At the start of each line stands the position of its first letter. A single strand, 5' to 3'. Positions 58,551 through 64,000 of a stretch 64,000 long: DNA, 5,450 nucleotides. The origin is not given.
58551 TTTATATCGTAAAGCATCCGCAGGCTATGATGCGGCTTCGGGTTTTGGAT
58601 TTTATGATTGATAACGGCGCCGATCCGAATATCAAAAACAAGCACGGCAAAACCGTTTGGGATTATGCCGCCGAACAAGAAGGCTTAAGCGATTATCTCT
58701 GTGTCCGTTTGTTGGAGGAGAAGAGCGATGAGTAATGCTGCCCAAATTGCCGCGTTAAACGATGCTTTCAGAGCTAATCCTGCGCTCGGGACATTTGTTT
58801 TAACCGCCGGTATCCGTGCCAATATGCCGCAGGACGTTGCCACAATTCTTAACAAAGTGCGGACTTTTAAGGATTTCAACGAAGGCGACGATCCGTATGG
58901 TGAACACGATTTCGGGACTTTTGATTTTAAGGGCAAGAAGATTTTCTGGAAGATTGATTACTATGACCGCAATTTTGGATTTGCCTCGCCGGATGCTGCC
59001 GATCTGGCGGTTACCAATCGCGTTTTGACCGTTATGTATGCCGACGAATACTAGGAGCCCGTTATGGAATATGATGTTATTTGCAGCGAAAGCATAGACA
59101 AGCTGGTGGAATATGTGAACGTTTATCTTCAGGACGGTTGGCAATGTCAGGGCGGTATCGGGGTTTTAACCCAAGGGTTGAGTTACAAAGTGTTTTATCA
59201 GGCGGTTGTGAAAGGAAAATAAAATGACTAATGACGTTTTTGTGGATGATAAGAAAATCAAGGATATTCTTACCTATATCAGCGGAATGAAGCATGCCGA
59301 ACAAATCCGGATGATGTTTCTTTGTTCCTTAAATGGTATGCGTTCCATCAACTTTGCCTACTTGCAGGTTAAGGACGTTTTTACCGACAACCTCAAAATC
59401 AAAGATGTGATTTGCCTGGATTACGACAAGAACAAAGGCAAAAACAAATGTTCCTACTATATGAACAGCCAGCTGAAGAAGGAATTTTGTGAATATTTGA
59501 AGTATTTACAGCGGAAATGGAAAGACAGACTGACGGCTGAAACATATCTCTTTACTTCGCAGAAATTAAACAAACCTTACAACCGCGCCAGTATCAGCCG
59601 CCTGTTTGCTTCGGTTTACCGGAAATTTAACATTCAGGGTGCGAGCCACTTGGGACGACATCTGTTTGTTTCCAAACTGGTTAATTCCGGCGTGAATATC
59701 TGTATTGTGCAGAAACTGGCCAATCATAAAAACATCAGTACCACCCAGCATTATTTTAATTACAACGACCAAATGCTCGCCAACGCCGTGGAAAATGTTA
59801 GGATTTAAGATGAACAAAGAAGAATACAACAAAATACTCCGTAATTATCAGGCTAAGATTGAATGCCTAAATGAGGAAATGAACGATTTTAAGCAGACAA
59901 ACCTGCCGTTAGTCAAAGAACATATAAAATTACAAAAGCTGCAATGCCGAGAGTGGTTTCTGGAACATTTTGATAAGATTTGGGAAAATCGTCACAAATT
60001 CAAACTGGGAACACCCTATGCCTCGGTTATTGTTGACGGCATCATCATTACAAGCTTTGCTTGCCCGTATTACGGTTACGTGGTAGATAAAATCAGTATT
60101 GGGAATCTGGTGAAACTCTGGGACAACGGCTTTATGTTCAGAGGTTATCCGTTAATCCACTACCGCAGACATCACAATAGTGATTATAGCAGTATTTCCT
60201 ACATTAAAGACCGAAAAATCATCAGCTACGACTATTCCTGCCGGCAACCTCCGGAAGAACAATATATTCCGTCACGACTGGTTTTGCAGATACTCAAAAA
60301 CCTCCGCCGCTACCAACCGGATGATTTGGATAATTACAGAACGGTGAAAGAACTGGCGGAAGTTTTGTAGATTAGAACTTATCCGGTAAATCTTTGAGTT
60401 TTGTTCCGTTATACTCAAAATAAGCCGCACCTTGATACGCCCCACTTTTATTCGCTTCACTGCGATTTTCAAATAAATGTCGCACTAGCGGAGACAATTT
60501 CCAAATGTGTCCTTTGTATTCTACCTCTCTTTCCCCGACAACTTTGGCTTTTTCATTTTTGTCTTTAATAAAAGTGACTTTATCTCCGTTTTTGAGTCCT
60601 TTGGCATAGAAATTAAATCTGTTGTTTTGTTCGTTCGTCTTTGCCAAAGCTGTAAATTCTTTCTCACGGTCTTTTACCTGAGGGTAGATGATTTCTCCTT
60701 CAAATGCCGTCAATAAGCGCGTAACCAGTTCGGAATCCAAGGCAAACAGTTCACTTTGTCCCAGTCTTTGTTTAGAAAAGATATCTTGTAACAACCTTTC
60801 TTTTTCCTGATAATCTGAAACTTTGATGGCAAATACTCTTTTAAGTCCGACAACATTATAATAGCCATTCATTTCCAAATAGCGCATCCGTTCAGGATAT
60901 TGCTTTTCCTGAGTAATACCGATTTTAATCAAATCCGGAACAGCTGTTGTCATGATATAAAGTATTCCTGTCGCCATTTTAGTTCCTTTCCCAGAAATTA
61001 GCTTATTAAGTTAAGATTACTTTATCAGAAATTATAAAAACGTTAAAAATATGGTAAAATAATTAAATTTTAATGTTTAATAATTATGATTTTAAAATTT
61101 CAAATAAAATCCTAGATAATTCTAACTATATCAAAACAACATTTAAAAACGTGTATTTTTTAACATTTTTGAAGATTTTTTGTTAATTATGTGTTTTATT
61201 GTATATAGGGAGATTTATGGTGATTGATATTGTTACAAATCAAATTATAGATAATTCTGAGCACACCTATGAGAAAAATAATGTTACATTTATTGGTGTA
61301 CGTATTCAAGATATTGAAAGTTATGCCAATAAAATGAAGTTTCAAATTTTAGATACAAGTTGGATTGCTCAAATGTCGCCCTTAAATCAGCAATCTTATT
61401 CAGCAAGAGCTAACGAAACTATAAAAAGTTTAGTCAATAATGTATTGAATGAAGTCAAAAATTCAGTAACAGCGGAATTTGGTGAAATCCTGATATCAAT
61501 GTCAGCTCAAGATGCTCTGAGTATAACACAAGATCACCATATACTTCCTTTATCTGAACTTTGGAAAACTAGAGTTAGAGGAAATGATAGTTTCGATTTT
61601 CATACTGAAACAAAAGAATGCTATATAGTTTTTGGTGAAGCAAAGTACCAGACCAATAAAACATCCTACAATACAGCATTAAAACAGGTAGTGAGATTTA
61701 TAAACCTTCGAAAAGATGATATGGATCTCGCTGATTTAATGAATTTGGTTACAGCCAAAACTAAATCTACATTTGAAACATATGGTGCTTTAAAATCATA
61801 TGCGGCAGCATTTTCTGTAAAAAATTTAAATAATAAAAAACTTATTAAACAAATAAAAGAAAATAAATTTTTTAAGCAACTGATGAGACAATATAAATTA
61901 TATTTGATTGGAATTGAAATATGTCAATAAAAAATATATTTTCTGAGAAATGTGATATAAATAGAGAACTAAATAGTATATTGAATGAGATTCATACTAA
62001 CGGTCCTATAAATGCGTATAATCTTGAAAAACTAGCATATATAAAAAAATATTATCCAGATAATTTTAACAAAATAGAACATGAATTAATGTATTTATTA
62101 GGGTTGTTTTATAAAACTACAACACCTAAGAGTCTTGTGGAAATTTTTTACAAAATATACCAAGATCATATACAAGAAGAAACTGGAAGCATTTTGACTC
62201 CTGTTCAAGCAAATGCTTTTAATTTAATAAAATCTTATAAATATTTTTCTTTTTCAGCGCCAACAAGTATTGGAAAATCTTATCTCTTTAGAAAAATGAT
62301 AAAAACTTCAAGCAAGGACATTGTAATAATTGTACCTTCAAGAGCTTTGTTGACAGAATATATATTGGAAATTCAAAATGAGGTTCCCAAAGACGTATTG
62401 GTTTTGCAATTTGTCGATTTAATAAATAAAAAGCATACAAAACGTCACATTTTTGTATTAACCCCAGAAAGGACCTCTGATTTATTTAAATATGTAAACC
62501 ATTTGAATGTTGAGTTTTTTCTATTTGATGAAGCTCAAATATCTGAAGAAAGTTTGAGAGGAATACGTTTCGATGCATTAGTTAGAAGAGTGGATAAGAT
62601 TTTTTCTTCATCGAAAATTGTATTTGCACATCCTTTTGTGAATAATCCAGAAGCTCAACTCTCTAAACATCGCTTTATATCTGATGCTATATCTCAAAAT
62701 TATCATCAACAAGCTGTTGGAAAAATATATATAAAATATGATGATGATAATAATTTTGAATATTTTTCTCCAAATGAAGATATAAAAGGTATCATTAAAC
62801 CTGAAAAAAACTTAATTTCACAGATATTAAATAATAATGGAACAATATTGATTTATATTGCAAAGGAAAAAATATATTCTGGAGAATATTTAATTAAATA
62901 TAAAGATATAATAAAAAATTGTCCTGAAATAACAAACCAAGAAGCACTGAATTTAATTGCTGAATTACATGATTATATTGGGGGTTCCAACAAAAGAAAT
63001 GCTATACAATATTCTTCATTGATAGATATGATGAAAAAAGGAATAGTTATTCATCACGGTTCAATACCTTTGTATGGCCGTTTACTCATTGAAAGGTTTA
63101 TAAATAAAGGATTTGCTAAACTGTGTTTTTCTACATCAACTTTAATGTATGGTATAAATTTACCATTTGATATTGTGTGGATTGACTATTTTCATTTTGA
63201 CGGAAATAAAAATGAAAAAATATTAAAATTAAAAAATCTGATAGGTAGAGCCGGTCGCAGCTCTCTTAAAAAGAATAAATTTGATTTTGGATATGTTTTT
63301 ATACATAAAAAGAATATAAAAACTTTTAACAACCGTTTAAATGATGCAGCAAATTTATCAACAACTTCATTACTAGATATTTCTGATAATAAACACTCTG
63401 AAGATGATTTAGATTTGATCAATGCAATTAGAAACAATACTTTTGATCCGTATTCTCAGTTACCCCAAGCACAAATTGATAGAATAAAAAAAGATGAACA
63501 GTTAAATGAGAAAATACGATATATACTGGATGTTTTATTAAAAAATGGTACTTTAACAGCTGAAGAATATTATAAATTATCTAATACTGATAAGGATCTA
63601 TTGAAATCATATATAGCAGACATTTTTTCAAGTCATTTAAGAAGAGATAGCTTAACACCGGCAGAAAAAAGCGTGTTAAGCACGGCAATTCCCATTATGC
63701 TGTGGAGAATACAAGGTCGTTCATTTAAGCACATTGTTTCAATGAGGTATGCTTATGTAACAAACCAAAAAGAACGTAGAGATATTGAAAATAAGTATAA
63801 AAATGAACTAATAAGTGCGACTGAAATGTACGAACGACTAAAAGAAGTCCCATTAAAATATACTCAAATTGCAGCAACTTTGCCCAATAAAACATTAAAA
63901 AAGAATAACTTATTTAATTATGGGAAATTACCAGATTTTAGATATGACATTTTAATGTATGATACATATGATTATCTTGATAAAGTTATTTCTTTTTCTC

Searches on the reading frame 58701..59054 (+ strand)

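Call 3: search_protein_families(library=pfam, proteins=[window:58701-59054:+], max_evalue=1)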
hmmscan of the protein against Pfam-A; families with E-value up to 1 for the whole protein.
window:58701-59054:+ (117 aa): 1 family
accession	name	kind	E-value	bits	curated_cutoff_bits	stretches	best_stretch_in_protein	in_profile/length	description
PF12599.13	DUF3768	-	1.8e-31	108.4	25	1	34-116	1-83/83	Protein of unknown function (DUF3768)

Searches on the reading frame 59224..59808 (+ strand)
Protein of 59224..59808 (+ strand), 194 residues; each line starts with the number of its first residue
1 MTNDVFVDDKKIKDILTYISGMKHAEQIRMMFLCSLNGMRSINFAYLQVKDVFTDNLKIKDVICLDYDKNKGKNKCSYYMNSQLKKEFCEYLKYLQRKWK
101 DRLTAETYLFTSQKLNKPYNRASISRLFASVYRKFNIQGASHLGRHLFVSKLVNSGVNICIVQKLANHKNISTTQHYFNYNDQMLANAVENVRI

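Call 3: search_protein_families(library=pfam, proteins=[window:59224-59808:+], max_evalue=1)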
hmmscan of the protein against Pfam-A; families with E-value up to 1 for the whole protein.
window:59224-59808:+ (194 aa): 1 family
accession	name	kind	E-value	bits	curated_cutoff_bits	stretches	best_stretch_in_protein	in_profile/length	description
PF00589.27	Phage_integrase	-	1.9e-18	67.3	27.1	1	7-183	3-171/172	Phage integrase family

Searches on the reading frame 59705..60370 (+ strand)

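Call 9: search_protein_families(library=ncbifam, proteins=[window:59705-60370:+], max_evalue=1)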
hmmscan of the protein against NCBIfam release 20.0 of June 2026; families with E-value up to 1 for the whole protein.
window:59705-60370:+ (221 aa): 1 family
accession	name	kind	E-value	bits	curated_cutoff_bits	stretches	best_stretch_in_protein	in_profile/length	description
NF033853.2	KPN_two_small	subfamily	0.19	11.4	33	1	161-173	18-30/37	small membrane protein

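Call 75: search_protein_families(library=padloc, proteins=[window:59705-60370:+], max_evalue=0.001)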
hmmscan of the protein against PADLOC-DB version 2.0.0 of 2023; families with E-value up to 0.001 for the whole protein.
window:59705-60370:+ (221 aa): 0 families

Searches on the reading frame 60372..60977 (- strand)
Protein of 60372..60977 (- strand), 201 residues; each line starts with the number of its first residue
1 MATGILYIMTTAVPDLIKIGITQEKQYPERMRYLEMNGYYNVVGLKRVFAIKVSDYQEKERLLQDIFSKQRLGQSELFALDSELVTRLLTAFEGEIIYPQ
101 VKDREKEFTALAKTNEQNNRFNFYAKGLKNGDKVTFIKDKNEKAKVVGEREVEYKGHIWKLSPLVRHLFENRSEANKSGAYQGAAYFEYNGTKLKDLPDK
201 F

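Call 8: search_protein_families(library=pfam, proteins=[window:60372-60977:-], max_evalue=0.001)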
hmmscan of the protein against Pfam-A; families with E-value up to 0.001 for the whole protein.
window:60372-60977:- (201 aa): 2 families
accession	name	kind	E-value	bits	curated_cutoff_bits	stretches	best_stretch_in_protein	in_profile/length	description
PF10544.15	T5orf172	-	2.9e-06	28.2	20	1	4-88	1-96/101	T5orf172 domain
PF13455.12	MUG113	-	8.5e-05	23.5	22.3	1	18-89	2-70/73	Meiotically up-regulated gene 113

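Call 75: search_protein_families(library=padloc, proteins=[window:60372-60977:-], max_evalue=0.001)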
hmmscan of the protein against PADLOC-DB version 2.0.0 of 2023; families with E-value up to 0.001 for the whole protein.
window:60372-60977:- (201 aa): 3 families
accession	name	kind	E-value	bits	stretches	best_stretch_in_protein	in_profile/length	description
PDLC05040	PDC-S57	-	3.2e-52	175.7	1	1-128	1-128/229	-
PDLC05041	PDC-S57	-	1.5e-36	124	1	2-199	4-204/212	-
PDLC05043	PDC-S57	-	2.2e-21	74.5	1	1-199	1-214/221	-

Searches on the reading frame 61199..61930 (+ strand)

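Call 9: search_protein_families(library=ncbifam, proteins=[window:61199-61930:+], max_evalue=1)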
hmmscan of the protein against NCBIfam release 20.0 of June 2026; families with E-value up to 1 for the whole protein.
window:61199-61930:+ (243 aa): 1 family
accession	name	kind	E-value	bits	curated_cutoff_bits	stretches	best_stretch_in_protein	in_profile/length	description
TIGR04331.1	o_ant_LIC12162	subfamily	0.002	16.9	225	1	27-121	14-110/585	LIC12162 family transferase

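Call 75: search_protein_families(library=padloc, proteins=[window:61199-61930:+], max_evalue=0.001)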
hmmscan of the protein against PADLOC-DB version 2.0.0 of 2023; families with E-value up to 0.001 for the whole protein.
window:61199-61930:+ (243 aa): 0 families

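Call 77: search_protein_families(library=padloc, proteins=[window:61199-61930:+], max_evalue=0.01)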
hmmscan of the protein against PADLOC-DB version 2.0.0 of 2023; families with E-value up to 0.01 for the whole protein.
window:61199-61930:+ (243 aa): 1 family
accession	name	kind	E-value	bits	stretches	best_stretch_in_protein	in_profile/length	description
PDLC00166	HamA1|HamA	-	0.0026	15.4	1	68-199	62-190/282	DUF1837 domain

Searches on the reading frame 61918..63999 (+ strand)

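Call 77: search_protein_families(library=padloc, proteins=[window:61918-63999:+], max_evalue=0.01)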
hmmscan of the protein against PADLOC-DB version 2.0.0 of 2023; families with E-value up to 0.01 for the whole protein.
window:61918-63999:+ (694 aa): 22 families
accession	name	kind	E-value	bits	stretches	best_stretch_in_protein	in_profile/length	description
PDLC00190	HamB1|HamB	-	2.9e-48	163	1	82-476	133-528/866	DEAD-box helicase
PDLC00176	HamB1|HamB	-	9.2e-46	154.3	1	74-558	119-609/845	DEAD-box helicase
PDLC00185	HamB1|HamB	-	1.4e-42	143.6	1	81-525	132-588/871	DEAD-box helicase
PDLC00186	HamB1|HamB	-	2.2e-40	136.5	2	86-252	140-318/864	DEAD-box helicase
PDLC00187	HamB1|HamB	-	8.8e-34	114.9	1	90-448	139-507/851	DEAD-box helicase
PDLC00184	HamB1|HamB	-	9e-34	114.7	1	72-571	98-579/738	DEAD-box helicase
PDLC00200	HamB2|HamB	-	5.6e-31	105.3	2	94-251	148-317/865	DEAD-box helicase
PDLC00199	HamB2|HamB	-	5.9e-28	95.4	2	85-252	126-306/841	DEAD-box helicase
PDLC00180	HamB1|HamB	-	4.1e-26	89.7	1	10-614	18-584/709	DEAD-box helicase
PDLC00201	HamB2|HamB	-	1.5e-22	77.8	1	44-540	52-520/721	DEAD-box helicase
PDLC00177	HamB1|HamB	-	3.1e-21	73.3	1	89-447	136-520/841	DEAD-box helicase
PDLC00188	HamB1|HamB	-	2.1e-19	67.2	2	360-570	558-769/1037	DEAD-box helicase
PDLC00194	HamB1|HamB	-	4.8e-18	62.4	1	342-451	532-642/995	DEAD-box helicase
PDLC00191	HamB1|HamB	-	8.3e-18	62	1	100-573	112-588/767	DEAD-box helicase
PDLC00178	HamB1|HamB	-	2.1e-17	60.3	2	304-580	505-777/830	DEAD-box helicase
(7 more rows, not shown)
